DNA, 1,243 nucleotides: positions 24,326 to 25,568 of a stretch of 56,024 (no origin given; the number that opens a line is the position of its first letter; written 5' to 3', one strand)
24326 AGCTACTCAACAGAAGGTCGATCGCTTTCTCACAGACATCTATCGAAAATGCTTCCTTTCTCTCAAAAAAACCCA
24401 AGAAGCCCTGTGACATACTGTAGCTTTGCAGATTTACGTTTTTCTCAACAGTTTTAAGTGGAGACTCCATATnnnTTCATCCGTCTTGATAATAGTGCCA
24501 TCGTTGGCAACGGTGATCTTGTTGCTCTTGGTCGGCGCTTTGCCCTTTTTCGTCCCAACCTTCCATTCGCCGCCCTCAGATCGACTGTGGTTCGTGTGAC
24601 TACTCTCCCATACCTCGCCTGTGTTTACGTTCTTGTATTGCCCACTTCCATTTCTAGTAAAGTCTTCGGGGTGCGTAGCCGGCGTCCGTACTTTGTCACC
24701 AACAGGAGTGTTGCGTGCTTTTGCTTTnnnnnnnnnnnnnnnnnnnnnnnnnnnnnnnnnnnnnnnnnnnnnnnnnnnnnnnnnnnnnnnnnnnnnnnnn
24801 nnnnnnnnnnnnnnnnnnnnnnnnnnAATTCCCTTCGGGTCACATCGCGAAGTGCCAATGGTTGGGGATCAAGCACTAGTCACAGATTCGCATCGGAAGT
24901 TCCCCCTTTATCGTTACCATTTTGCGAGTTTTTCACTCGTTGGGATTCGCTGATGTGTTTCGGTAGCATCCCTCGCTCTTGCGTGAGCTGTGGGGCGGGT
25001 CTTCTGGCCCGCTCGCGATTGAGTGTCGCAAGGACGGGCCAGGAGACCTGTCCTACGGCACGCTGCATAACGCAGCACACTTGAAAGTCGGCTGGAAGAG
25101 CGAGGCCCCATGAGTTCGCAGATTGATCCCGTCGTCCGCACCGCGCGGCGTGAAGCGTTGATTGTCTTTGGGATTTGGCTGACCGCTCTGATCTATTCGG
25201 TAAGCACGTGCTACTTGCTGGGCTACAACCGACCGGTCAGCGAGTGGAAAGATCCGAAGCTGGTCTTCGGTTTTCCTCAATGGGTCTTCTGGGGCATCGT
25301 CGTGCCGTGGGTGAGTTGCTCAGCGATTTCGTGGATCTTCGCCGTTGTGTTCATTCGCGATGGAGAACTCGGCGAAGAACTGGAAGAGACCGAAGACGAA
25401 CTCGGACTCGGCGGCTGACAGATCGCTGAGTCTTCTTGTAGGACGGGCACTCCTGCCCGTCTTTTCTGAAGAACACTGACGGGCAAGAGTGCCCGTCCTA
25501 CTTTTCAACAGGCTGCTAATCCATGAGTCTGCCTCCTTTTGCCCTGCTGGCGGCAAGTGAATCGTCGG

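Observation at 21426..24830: AT-rich accessory island: array of orphan polymorphic-toxin tips with immunity-like genes beside an IS remnant, with no full-length Rhs gene nearby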

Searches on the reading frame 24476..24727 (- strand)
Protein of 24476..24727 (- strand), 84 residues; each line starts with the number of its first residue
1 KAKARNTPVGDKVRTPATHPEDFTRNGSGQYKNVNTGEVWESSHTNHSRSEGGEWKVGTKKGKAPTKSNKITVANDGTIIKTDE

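Call 50: search_solved_structures(query=A2, max_evalue=10)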
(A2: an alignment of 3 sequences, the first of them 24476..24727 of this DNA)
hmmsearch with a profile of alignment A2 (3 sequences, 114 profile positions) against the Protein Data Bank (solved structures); distinct sequences matched with E-value up to 10: 2.
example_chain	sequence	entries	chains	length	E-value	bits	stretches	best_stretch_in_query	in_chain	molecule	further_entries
2mxe_A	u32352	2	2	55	0.39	14.2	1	57-86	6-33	MvaT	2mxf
9k3e_B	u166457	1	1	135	3.7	11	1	72-111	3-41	YD repeat protein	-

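Call 57: predict_structure(alignment_id=A2)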
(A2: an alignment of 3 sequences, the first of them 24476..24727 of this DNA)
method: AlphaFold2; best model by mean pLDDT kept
length: 84 residues; sequences in the alignment: 3
mean_pLDDT: 77.9   pTM: 0.66
mean pLDDT of the five models: 77.9, 76.8, 74.5, 57.2, 50.7
residues with pLDDT >= 90: 3; 70-90: 58; 50-70: 19; < 50: 4
segments of 3 or more residues with pLDDT < 50: 46-49
pLDDT, mean of each block of 10 residues (from residue 1): 75 88 84 85 61 75 69 86 79
secondary structure, 60 per line:
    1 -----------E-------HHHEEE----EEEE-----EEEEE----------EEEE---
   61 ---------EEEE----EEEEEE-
elements in order: E23-25 E30-33 E39-43 E54-57 E70-73 E78-83

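Call 59: fold_search(model_id=the predicted structure, library=pdb)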
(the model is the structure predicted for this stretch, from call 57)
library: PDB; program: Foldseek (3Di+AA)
matches with E <= 10: 246; with E <= 0.001: 0
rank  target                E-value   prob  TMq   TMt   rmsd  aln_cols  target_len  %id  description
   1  3ks7_A                3.1e-01  0.30  0.23  0.06   9.7        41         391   27  Crystal structure of Putative Peptide:N-glycosidase F (PNGase F) (YP_210507.1) from Bacteroides fragilis NCTC 9343 at  (released 2009-12-15)
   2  3ks7_D                3.7e-01  0.33  0.23  0.06   8.8        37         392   27  Crystal structure of Putative Peptide:N-glycosidase F (PNGase F) (YP_210507.1) from Bacteroides fragilis NCTC 9343 at  (released 2009-12-15)
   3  3ks7_B                4.2e-01  0.28  0.23  0.06   9.5        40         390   28  Crystal structure of Putative Peptide:N-glycosidase F (PNGase F) (YP_210507.1) from Bacteroides fragilis NCTC 9343 at  (released 2009-12-15)
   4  9m59_A                6.4e-01  0.11  0.28  0.08  10.9        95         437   10  Cu/Zn-superoxide dismutase from Deinococcus radiodurans (Calcium-bound) (released 2025-09-24)
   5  2fpb_A                6.8e-01  0.09  0.19  0.06  12.0        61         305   15  Structure of Strictosidine Synthase, the Biosynthetic Entry to the Monoterpenoid Indole Alkaloid Family (released 2006-05-23)
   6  9m58_B                8.6e-01  0.10  0.28  0.09  11.0        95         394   10  Cu/Zn-superoxide dismutase from Deinococcus radiodurans (Calcium-free) (released 2025-09-24)
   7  3d5g_B                9.7e-01  0.07  0.23  0.21  10.4        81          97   15  Structure of ribonuclease Sa2 complexes with mononucleotides: new aspects of catalytic reaction and substrate recognit (released 2009-05-26)
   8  6tji_A                1.3e+00  0.08  0.27  0.09   7.5        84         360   11  Crystal structure of the computationally designed Cake10 protein (released 2020-05-06)
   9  1qtt_MODEL_1_A        1.4e+00  0.06  0.27  0.21  10.5        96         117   11  SOLUTION STRUCTURE OF THE ONCOPROTEIN P13MTCP1 (released 2001-01-19)
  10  4gho_A                1.5e+00  0.06  0.25  0.23  10.7        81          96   14  Crystal Structure Analysis of Streptomyces aureofaciens Ribonuclease S24A mutant (released 2013-08-14)
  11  3eyc_B                1.6e+00  0.10  0.27  0.18   7.7        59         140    8  New crystal structure of human tear lipocalin in complex with 1,4-butanediol in space group P21 (released 2009-10-06)
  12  9m58_A                1.6e+00  0.08  0.28  0.08  11.0        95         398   10  Cu/Zn-superoxide dismutase from Deinococcus radiodurans (Calcium-free) (released 2025-09-24)
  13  6tjg                  1.7e+00  0.09  0.30  0.11   6.7        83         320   12  Crystal structure of the computationally designed Cake8 protein (released 2020-05-06)
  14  8pra_A                1.7e+00  0.08  0.27  0.17  10.0        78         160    9  The structure of v13Bagel4 (released 2024-07-24)
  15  6r5x_A                1.7e+00  0.06  0.22  0.23  10.6        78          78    8  8-bladed beta-propeller formed by four 2-bladed fragments (released 2019-11-13)
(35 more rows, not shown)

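Call 60: search_solved_structures(query=A2, max_evalue=10, show_alignments=2)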
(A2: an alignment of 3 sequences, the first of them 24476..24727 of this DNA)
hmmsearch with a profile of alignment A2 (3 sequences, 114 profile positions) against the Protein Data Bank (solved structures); distinct sequences matched with E-value up to 10: 2.
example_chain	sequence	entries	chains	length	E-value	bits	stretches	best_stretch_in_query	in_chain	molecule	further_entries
2mxe_A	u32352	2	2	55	0.39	14.2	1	57-86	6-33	MvaT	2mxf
9k3e_B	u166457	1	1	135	3.7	11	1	72-111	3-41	YD repeat protein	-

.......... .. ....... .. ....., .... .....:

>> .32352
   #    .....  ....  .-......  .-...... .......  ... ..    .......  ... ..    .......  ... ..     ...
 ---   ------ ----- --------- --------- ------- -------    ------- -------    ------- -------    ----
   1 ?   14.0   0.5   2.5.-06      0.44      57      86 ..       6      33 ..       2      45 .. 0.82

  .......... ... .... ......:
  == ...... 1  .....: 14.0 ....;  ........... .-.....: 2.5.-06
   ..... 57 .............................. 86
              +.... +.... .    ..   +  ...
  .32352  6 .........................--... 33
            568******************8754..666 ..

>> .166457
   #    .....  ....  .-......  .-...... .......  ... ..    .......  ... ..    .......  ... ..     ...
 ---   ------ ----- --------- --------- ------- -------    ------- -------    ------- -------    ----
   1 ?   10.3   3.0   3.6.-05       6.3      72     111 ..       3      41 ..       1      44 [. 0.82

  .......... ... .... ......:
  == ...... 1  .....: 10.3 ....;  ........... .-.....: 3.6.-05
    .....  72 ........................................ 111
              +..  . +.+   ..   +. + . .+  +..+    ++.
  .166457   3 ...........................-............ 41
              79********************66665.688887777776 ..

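Call 88: fold_search(model_id=the predicted structure, library=viral)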
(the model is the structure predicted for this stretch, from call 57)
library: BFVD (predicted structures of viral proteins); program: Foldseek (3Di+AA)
matches with E <= 10: 352; with E <= 0.001: 0
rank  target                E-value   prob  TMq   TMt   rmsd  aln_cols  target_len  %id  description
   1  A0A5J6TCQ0            1.3e-01  0.15  0.22  0.11  10.8        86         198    9  Uncharacterized protein [Arthrobacter phage Yeezus]
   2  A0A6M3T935            2.1e-01  0.82  0.39  0.35   3.9        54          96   17  (no name in the UniProt tables at hand)
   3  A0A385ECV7            5.6e-01  0.15  0.29  0.30   7.7        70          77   14  Uncharacterized protein [Caulobacter phage CcrBL9]
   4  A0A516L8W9            6.3e-01  0.15  0.31  0.05  11.5        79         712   18  (no name in the UniProt tables at hand)
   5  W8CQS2                7.6e-01  0.51  0.44  0.31   4.5        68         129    9  (no name in the UniProt tables at hand)
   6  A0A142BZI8            8.5e-01  0.18  0.31  0.20   5.4        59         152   17  (no name in the UniProt tables at hand)
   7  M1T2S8                8.5e-01  0.16  0.36  0.37   9.4        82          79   12  (no name in the UniProt tables at hand)
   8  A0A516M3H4            8.5e-01  0.06  0.20  0.10  10.6        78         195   14  (no name in the UniProt tables at hand)
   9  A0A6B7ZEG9            9.6e-01  0.10  0.28  0.18   7.8        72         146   15  Uncharacterized protein [Klebsiella phage N1M2]
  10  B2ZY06                9.6e-01  0.08  0.32  0.15  16.4       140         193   12  Uncharacterized protein [Ralstonia phage phiRSL1]
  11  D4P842                1.2e+00  0.08  0.29  0.25  10.3        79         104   15  Gp67 [Rhodococcus phage ReqiPine5]
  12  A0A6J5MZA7            1.2e+00  0.06  0.21  0.20  10.5        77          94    6  Uncharacterized protein [uncultured Caudovirales phage]
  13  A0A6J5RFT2            1.2e+00  0.12  0.31  0.31   8.7        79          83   14  Uncharacterized protein [uncultured Caudovirales phage]
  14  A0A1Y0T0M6            1.3e+00  0.08  0.28  0.20  11.1        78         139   10  Uncharacterized protein [Pseudomonas phage Noxifer]
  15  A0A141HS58            1.3e+00  0.06  0.29  0.16  11.9        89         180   12  (no name in the UniProt tables at hand)
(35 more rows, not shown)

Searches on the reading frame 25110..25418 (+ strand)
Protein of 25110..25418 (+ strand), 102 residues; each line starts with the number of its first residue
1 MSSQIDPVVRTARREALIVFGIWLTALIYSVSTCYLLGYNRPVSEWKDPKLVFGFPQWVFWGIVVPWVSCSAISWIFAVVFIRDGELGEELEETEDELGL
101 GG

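Call 5: search_protein_families(library=pfam, max_evalue=1, proteins=[window:25110-25418:+])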
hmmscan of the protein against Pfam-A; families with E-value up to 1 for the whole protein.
window:25110-25418:+ (102 aa): 1 family
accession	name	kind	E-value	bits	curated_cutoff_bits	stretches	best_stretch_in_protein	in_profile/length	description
PF06196.17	DUF997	-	1.9e-08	34.6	26.3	1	12-88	2-74/77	Protein of unknown function (DUF997)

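Call 29: find_encoding_contigs(protein=window:25110-25418:+, flank=10000, max_places=8)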
Protein window:25110-25418:+ (102 aa): 4 contigs read that carry it; 3 places shown.
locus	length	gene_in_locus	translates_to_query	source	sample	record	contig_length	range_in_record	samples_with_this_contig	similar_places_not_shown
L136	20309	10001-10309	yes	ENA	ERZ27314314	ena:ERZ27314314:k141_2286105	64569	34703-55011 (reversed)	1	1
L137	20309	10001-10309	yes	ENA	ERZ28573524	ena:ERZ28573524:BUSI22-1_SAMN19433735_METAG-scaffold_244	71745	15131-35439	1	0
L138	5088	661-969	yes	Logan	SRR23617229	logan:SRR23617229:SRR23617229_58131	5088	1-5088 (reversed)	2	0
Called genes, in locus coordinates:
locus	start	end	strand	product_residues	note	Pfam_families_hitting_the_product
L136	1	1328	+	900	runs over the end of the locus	PF08335:GlnD_UR_UTase, PF01966:HD (weak), PF26956:ACT_ACR_D1 (faint), PF01842:ACT (faint), PF24931:ACT_ACR9_3rd (weak)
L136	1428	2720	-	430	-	PF02390:Methyltransf_4 (faint), PF08241:Methyltransf_11 (faint), PF08242:Methyltransf_12 (faint), PF05175:MTS, PF13489:Methyltransf_23 (weak), PF13649:Methyltransf_25 (weak), PF13847:Methyltransf_31 (weak), PF05175:MTS (weak)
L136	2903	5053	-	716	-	PF17804:TSP_NTD, PF00595:PDZ, PF17820:PDZ_6 (weak), PF03572:Peptidase_S41, PF11818:DUF3340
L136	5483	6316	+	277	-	PF13489:Methyltransf_23, PF08241:Methyltransf_11, PF08242:Methyltransf_12, PF13649:Methyltransf_25 (weak), PF13847:Methyltransf_31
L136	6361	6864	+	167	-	PF13683:rve_3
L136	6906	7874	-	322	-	-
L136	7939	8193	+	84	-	-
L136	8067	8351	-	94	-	-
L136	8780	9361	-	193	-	-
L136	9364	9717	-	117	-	-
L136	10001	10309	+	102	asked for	PF06196:DUF997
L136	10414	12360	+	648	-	PF00474:SSF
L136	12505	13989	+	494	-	PF07364:DUF1485, PF07171:MlrC_C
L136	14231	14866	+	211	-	PF10518:TAT_signal (weak), PF00111:Fer2 (weak), PF01799:Fer2_2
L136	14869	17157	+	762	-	PF01315:Ald_Xan_dh_C (faint), PF02738:MoCoBD_1, PF20256:MoCoBD_2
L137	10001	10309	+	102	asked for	PF06196:DUF997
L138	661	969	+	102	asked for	PF06196:DUF997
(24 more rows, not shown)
